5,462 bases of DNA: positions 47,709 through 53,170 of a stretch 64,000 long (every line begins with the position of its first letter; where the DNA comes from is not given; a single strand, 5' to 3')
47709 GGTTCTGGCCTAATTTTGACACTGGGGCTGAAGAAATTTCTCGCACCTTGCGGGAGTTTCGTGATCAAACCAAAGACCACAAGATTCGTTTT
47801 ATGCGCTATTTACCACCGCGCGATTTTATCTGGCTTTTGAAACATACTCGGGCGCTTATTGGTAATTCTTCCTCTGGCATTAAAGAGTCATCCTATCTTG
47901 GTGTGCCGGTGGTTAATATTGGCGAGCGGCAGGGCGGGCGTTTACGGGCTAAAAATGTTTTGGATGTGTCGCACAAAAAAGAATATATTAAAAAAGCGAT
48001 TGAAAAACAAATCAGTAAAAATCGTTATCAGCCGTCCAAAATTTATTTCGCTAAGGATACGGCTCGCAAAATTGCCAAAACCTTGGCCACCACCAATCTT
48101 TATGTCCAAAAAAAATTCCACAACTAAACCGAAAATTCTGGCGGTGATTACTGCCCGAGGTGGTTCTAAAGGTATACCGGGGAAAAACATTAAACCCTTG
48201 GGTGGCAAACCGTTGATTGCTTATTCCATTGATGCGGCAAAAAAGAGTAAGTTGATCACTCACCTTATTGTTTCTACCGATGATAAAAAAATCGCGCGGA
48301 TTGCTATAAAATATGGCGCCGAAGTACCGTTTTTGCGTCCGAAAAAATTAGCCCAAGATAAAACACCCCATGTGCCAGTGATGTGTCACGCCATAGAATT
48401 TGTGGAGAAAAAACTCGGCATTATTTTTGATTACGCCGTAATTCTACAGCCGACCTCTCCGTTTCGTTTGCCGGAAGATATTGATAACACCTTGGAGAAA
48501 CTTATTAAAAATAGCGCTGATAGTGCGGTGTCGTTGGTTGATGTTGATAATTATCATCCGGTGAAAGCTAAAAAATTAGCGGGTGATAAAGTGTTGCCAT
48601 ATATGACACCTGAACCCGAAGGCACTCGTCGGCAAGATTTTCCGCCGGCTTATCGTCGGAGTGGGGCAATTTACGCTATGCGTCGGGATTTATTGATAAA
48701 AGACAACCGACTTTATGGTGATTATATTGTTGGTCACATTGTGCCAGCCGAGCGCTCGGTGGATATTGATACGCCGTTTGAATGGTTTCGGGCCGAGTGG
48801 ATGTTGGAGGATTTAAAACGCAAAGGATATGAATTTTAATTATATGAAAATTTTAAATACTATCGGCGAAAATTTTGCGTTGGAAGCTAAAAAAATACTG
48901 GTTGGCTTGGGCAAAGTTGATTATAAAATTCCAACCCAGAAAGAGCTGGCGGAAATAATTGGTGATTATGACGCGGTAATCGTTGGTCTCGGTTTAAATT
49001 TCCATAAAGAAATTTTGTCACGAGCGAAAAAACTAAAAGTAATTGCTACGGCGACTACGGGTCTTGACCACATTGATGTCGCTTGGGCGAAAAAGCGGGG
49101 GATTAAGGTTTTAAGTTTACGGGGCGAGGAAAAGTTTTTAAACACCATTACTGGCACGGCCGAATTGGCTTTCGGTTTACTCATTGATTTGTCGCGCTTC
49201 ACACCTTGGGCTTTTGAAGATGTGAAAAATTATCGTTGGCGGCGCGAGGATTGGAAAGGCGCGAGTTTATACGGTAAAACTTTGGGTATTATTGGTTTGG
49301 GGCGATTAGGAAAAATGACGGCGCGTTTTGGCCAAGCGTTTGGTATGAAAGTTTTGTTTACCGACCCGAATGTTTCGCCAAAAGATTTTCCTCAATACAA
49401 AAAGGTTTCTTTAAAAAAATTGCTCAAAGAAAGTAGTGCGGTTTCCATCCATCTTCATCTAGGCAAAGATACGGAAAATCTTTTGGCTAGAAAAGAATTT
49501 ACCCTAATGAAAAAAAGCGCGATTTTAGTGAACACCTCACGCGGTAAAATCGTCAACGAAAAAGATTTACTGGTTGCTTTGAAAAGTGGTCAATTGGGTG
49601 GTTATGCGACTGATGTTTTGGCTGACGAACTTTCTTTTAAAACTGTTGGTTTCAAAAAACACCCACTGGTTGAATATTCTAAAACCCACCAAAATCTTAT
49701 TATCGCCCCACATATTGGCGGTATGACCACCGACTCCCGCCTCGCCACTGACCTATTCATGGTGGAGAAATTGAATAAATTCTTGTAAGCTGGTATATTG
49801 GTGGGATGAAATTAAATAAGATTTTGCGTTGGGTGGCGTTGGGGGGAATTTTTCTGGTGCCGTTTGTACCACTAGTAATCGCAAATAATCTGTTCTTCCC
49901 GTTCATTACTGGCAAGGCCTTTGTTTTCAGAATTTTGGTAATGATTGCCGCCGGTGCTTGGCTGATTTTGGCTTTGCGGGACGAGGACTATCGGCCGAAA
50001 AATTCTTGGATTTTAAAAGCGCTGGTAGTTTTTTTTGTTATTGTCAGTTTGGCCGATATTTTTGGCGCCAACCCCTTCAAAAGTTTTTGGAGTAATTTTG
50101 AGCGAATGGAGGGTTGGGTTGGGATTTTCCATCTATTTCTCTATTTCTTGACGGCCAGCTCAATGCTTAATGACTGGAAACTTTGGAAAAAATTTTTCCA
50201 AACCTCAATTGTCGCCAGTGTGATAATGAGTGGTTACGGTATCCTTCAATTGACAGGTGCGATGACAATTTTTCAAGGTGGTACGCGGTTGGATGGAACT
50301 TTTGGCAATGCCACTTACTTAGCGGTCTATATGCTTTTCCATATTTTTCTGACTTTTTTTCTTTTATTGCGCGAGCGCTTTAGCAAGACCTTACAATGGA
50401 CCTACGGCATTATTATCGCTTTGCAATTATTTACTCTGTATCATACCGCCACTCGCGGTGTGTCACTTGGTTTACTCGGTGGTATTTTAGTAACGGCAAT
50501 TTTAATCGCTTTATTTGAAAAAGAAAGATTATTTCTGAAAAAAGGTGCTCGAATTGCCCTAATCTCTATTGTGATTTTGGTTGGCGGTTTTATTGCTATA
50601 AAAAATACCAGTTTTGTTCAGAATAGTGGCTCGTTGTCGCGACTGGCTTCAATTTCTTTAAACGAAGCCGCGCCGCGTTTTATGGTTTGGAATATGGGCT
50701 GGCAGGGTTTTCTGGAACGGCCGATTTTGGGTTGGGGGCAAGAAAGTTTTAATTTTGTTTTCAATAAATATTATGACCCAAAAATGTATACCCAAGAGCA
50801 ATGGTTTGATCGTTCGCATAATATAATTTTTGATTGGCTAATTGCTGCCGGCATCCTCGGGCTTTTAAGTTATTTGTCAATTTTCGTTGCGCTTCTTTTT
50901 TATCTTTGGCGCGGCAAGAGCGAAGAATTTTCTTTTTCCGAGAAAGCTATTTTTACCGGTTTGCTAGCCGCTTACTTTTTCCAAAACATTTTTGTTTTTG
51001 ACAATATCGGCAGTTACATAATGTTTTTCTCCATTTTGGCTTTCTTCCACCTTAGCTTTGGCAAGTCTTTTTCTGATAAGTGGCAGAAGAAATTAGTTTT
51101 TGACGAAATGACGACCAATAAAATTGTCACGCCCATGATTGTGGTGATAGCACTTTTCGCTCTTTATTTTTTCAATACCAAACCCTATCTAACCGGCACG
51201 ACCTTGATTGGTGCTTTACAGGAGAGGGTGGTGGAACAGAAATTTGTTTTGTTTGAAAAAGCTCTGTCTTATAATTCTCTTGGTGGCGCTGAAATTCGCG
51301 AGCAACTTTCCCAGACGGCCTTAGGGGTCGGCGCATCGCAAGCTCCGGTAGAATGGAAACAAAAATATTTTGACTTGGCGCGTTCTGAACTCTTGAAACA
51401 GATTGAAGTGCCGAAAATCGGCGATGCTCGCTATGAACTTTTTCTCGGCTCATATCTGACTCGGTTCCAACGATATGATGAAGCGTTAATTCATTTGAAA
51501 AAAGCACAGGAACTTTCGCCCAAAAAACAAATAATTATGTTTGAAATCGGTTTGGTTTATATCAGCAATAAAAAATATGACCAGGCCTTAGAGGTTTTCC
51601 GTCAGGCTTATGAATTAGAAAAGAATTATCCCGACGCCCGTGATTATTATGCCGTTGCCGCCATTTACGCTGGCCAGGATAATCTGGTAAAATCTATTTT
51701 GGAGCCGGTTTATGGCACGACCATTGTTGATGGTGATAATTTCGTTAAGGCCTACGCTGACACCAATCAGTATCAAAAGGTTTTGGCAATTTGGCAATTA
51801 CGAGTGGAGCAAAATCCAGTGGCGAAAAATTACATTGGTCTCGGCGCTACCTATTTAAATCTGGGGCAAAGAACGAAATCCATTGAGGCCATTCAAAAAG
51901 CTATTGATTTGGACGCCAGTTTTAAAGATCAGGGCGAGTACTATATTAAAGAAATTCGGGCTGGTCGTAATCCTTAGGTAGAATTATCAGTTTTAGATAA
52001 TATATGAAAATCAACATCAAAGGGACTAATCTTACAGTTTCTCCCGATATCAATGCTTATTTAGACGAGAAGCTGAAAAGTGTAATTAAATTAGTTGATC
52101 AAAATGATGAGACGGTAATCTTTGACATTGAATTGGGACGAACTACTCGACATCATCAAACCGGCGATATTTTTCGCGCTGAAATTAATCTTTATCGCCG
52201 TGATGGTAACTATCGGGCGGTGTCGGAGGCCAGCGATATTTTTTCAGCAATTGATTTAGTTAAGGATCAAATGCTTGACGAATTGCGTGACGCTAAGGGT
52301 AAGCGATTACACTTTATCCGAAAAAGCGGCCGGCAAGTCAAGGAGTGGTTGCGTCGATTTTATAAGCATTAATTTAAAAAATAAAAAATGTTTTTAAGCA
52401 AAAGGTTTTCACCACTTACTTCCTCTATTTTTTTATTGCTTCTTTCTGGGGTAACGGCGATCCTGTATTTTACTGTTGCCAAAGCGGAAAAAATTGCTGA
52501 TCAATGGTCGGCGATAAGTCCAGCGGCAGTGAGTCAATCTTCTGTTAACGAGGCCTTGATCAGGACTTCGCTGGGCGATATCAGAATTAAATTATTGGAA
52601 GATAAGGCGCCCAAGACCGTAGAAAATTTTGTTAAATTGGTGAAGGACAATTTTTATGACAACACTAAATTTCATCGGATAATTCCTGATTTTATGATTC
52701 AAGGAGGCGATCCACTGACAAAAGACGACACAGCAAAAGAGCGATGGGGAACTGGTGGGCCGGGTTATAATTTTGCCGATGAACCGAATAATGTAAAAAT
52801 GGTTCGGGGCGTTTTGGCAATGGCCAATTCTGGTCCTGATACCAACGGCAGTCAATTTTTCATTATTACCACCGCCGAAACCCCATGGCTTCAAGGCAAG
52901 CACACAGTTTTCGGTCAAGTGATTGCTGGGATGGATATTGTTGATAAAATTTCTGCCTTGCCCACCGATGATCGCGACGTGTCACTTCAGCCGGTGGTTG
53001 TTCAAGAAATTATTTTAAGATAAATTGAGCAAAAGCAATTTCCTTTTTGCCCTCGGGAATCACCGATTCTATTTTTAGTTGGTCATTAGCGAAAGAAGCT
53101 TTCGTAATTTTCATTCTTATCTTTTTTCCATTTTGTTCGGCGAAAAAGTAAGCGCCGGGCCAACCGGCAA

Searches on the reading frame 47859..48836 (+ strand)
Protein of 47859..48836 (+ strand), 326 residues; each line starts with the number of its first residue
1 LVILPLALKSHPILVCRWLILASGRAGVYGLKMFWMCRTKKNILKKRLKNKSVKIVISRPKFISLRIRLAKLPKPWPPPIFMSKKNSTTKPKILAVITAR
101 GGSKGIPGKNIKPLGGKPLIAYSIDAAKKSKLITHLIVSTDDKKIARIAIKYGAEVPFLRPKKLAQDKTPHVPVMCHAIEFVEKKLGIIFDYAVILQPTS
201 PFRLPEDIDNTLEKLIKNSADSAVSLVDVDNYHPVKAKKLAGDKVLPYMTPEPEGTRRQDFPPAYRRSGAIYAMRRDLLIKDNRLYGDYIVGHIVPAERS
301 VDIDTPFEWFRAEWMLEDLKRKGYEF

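Call 46: search_protein_families(library=pfam, proteins=[window:47859-48836:+])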
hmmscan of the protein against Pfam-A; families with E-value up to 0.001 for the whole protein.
window:47859-48836:+ (326 aa): 1 family
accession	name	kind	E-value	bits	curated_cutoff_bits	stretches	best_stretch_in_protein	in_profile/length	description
PF02348.25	CTP_transf_3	-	1.4e-25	90.8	22.6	1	95-231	2-130/217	Cytidylyltransferase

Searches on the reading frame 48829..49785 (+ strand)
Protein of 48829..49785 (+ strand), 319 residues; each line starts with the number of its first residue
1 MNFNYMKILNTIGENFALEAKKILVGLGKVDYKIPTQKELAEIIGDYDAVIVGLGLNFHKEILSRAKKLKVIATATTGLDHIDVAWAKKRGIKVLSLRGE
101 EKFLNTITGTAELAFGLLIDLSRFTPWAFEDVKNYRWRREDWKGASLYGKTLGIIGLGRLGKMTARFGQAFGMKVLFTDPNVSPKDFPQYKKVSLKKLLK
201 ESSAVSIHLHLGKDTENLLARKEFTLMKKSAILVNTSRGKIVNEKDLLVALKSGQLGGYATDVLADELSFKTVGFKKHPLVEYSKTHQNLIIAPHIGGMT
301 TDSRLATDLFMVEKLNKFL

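Call 11: search_protein_families(library=ncbifam, proteins=[window:48829-49785:+])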
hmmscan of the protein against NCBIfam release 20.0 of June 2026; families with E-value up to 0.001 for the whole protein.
window:48829-49785:+ (319 aa): 23 families
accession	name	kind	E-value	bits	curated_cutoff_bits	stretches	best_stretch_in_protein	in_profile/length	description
TIGR01327.1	PGDH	equivalog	1e-59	202.8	454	1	35-317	29-299/525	phosphoglycerate dehydrogenase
NF009714.1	PRK13243.1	equivalog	8.6e-49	166.6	455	1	31-315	30-309/332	glyoxylate reductase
NF006263.0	PRK08410.1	equivalog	5e-47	160.8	389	1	23-305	18-293/311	D-2-hydroxyacid dehydrogenase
NF005069.0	PRK06487.1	equivalog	1.2e-44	152.7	448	1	33-305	35-297/320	2-hydroxyacid dehydrogenase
NF008759.0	PRK11790.1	equivalog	2.5e-42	145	404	1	37-318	45-316/410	phosphoglycerate dehydrogenase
NF005387.0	PRK06932.1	equivalog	6.5e-38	130.4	492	1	30-307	28-297/314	2-hydroxyacid dehydrogenase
NF000492.1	vanH_gen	exception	1.7e-32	112.8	540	1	63-299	59-291/312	D-lactate dehydrogenase VanH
NF005750.0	PRK07574.1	equivalog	2.1e-32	112.6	329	1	59-302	105-340/386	NAD-dependent formate dehydrogenase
NF011938.0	PRK15409.1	equivalog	1.4e-31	109.8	492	1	36-313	35-303/324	glyoxylate/hydroxypyruvate reductase GhrB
NF001309.0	PRK00257.1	equivalog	8.1e-28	97.4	434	2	142-313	109-272/379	4-phosphoerythronate dehydrogenase PdxB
NF005027.0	PRK06436.1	equivalog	3.9e-27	95.2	261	1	61-302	42-263/303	2-hydroxyacid dehydrogenase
NF041369.1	Dhydh_Halo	equivalog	7.1e-26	91.1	400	1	69-303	56-279/305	D-2-hydroxyacid dehydrogenase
NF000371.1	vanH_Agroup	exception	1e-24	87.4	700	1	68-300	71-297/322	VanH-A/VanH-Pt family D-lactate dehydrogenase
NF000004.1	vanH-D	exception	4.7e-24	85.1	550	1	68-299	72-297/323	D-lactate dehydrogenase VanH-D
NF009127.0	PRK12480.1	equivalog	1.3e-23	83.6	579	1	67-297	68-298/330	D-lactate dehydrogenase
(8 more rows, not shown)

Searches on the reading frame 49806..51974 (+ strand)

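Call 46: search_protein_families(library=pfam, proteins=[window:49806-51974:+])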
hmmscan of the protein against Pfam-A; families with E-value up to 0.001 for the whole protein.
window:49806-51974:+ (723 aa): 11 families
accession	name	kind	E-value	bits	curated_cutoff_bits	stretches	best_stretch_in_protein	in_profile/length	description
PF04932.20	Wzy_C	-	7.7e-17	61.9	31.7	1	203-357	2-149/149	O-Antigen ligase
PF13181.12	TPR_8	-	4.3e-12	45.6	25.7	2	578-607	4-33/34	Tetratricopeptide repeat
PF07719.23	TPR_2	-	1.9e-11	43.6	27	1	578-608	4-34/34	Tetratricopeptide repeat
PF00515.34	TPR_1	-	1e-10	41.4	27.8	1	580-608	6-34/34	Tetratricopeptide repeat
PF13424.12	TPR_12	-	1e-09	38.9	30.1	1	545-604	7-74/77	Tetratricopeptide repeat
PF13428.12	TPR_14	-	3.9e-08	33.6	23.5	0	582-616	8-42/44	Tetratricopeptide repeat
PF13176.12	TPR_7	-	6.9e-06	26.2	27.9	0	580-610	4-34/36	Tetratricopeptide repeat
PF23914.1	TPR_CcmH_CycH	-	8.5e-06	26.1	42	0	582-626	57-101/158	Cytochrome c-type biogenesis protein H TPR domain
PF13432.12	TPR_16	-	9.6e-06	26.4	32.7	1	548-610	4-63/65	Tetratricopeptide repeat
PF13414.12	TPR_11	-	1.2e-05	25.3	26.8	0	582-623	1-40/42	TPR repeat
PF14559.12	TPR_19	-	0.00016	22.4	25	0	586-626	2-42/68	Tetratricopeptide repeat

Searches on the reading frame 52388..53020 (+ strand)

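Call 46: search_protein_families(library=pfam, proteins=[window:52388-53020:+])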
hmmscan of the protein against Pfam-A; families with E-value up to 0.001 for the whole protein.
window:52388-53020:+ (211 aa): 1 family
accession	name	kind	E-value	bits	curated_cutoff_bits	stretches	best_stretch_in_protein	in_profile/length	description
PF00160.26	Pro_isomerase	-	3.3e-53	180.6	21.7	1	58-207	4-156/159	Cyclophilin type peptidyl-prolyl cis-trans isomerase/CLD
